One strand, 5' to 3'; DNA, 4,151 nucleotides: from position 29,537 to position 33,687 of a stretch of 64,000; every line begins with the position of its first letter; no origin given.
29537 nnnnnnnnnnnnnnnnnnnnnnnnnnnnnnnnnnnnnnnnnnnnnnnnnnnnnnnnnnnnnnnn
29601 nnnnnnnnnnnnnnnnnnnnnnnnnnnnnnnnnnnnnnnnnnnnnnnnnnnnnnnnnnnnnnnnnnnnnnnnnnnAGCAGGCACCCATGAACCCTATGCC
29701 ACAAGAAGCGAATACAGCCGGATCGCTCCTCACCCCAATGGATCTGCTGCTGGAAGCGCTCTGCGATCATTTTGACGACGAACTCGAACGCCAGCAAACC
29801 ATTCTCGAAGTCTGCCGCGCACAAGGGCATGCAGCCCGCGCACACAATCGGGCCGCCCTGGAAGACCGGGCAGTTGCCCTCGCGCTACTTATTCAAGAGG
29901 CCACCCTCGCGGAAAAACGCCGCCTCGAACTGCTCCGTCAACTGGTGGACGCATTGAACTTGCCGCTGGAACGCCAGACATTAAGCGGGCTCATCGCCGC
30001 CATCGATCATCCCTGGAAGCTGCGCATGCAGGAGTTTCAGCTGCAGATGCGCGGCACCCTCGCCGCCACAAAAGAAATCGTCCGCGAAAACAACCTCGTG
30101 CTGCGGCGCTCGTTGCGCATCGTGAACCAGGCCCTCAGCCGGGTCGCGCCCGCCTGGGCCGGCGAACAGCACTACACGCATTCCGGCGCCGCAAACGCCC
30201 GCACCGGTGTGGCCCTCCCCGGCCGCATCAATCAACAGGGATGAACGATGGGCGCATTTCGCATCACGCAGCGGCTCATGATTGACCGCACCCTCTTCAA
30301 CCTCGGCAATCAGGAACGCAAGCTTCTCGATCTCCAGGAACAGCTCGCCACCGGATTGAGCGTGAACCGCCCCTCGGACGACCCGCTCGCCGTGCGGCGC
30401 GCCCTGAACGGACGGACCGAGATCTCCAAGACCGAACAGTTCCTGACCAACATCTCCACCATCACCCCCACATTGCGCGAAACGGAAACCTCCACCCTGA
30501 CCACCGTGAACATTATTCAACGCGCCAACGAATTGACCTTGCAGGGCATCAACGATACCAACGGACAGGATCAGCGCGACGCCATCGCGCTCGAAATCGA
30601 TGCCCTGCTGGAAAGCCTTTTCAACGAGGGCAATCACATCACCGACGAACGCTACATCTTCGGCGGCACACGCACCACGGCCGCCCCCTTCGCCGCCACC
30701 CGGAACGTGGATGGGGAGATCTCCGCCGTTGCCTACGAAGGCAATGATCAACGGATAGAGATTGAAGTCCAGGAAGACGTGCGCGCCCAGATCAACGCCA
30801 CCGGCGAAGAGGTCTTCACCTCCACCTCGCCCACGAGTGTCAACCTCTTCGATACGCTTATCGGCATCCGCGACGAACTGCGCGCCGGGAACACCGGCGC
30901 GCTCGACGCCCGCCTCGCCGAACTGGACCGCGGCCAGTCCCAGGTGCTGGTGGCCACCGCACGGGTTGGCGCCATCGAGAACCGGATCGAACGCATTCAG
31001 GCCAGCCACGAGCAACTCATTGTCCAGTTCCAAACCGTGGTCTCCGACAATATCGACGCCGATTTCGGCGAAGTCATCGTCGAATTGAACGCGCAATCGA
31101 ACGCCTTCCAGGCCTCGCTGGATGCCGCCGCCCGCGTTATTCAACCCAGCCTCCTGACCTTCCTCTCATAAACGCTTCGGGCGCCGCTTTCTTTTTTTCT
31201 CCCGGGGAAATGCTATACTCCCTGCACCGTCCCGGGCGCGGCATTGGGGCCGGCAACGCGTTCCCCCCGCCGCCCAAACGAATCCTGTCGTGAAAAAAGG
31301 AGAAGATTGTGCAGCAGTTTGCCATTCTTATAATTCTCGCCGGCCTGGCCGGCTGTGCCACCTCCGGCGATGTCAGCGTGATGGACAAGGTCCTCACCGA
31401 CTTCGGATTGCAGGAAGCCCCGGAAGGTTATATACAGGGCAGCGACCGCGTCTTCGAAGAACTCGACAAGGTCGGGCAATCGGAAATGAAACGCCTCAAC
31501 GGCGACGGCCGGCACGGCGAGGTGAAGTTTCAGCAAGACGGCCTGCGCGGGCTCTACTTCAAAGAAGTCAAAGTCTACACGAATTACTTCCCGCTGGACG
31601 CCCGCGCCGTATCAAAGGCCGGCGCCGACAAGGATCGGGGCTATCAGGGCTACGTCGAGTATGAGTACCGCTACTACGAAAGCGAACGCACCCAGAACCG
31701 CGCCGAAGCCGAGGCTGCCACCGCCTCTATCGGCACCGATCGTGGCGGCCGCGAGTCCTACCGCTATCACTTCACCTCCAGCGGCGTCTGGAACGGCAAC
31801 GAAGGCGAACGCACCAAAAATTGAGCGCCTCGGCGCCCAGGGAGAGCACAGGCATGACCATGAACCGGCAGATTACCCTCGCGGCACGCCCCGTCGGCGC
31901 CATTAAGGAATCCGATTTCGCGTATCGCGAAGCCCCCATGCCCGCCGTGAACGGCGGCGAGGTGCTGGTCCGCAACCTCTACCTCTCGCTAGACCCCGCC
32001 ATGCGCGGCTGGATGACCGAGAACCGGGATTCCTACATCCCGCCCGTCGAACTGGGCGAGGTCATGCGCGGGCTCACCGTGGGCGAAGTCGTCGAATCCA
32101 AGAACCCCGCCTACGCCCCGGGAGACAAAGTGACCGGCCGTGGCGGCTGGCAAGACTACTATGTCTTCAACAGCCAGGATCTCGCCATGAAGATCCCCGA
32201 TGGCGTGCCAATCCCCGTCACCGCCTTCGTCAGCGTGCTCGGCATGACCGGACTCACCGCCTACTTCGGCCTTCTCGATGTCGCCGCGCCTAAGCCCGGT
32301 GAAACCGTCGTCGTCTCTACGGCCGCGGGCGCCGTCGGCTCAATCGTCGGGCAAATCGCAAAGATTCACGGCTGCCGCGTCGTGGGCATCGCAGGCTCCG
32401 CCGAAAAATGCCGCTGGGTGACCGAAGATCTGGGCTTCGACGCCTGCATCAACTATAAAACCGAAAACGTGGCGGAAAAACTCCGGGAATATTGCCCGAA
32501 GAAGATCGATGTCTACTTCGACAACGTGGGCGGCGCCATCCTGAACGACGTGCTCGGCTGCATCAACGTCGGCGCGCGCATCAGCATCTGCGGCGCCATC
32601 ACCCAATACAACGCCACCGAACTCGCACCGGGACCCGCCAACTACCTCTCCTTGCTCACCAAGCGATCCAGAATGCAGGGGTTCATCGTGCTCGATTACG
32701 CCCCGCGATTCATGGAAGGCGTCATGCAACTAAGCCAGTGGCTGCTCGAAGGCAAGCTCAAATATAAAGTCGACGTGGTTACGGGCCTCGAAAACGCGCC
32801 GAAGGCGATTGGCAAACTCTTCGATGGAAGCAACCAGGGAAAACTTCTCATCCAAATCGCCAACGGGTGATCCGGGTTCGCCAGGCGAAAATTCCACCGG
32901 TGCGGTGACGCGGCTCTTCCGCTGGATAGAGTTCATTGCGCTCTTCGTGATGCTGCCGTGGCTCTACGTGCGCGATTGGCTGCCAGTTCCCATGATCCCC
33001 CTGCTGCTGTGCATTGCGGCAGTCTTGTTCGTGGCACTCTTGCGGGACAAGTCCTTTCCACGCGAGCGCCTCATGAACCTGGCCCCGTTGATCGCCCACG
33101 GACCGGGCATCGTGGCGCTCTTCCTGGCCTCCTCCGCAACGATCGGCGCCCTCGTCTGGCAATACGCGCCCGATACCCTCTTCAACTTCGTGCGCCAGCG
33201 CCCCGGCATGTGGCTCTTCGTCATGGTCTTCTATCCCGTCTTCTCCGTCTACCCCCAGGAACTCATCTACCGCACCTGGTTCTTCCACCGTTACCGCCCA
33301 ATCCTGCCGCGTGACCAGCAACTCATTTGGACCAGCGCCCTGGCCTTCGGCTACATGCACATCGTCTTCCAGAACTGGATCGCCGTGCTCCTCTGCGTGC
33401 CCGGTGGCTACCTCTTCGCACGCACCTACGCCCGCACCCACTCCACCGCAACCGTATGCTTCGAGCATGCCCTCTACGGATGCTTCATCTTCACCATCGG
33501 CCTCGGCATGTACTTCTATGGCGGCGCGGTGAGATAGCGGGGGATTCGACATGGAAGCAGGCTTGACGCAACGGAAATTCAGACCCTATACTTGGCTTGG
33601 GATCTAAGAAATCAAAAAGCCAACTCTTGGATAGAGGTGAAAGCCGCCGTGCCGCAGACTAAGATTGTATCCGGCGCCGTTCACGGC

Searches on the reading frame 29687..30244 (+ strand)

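Call 52: search_protein_families(library=pfam, proteins=[window:29687-30244:+], max_evalue=0.0001)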
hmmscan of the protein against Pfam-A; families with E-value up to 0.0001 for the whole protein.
window:29687-30244:+ (185 aa): 1 family
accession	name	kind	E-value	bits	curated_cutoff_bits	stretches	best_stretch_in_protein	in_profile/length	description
PF05130.17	FlgN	-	6.4e-08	33.6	30.5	1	18-170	1-146/147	FlgN protein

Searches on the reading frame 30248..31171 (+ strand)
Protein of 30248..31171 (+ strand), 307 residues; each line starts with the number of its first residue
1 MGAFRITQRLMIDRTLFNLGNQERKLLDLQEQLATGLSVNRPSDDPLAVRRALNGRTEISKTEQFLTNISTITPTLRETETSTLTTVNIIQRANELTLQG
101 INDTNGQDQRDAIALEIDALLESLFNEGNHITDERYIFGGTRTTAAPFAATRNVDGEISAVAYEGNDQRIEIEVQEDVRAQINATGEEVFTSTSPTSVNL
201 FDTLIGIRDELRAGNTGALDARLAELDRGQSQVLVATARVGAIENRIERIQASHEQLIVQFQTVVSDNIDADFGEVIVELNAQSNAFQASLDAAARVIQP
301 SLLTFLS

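Call 52: search_protein_families(library=pfam, proteins=[window:30248-31171:+], max_evalue=0.0001)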
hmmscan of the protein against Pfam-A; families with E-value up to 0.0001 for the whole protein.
window:30248-31171:+ (307 aa): 1 family
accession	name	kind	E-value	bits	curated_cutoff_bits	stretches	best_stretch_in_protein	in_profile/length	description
PF00669.25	Flagellin_N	-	1.6e-13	51.3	26.6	1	15-125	10-120/139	Bacterial flagellin N-terminal helical region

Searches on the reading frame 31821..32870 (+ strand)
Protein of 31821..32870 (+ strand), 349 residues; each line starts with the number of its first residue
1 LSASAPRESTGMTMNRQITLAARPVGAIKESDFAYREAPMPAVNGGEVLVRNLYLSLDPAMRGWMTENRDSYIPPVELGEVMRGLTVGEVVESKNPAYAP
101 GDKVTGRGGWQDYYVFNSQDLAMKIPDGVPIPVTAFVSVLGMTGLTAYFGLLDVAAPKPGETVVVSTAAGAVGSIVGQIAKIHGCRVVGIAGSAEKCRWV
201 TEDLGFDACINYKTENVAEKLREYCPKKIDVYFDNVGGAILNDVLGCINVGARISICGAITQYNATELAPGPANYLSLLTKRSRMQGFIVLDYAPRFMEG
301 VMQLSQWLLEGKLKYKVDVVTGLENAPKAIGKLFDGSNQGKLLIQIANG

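Call 53: search_protein_families(library=pfam, proteins=[window:31821-32870:+], max_evalue=0.0001)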
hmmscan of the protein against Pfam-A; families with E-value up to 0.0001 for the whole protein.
window:31821-32870:+ (349 aa): 3 families
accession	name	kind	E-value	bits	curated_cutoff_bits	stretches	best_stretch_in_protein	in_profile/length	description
PF16884.10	ADH_N_2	-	7e-40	135.7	31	1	16-121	1-105/108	N-terminal domain of oxidoreductase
PF00107.32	ADH_zinc_N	-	8.4e-24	84.4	31.8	1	171-304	1-126/129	Zinc-binding dehydrogenase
PF13602.12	ADH_zinc_N_2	-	4.3e-14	54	27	1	204-344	1-134/134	Zinc-binding dehydrogenase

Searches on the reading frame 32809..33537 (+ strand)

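Call 53: search_protein_families(library=pfam, proteins=[window:32809-33537:+], max_evalue=0.0001)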
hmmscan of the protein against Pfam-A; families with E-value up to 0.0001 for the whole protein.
window:32809-33537:+ (242 aa): 1 family
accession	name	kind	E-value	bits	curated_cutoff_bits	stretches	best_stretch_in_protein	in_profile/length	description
PF02517.21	Rce1-like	-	5.1e-10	40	22.4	1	134-223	3-90/93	Type II CAAX prenyl endopeptidase Rce1-like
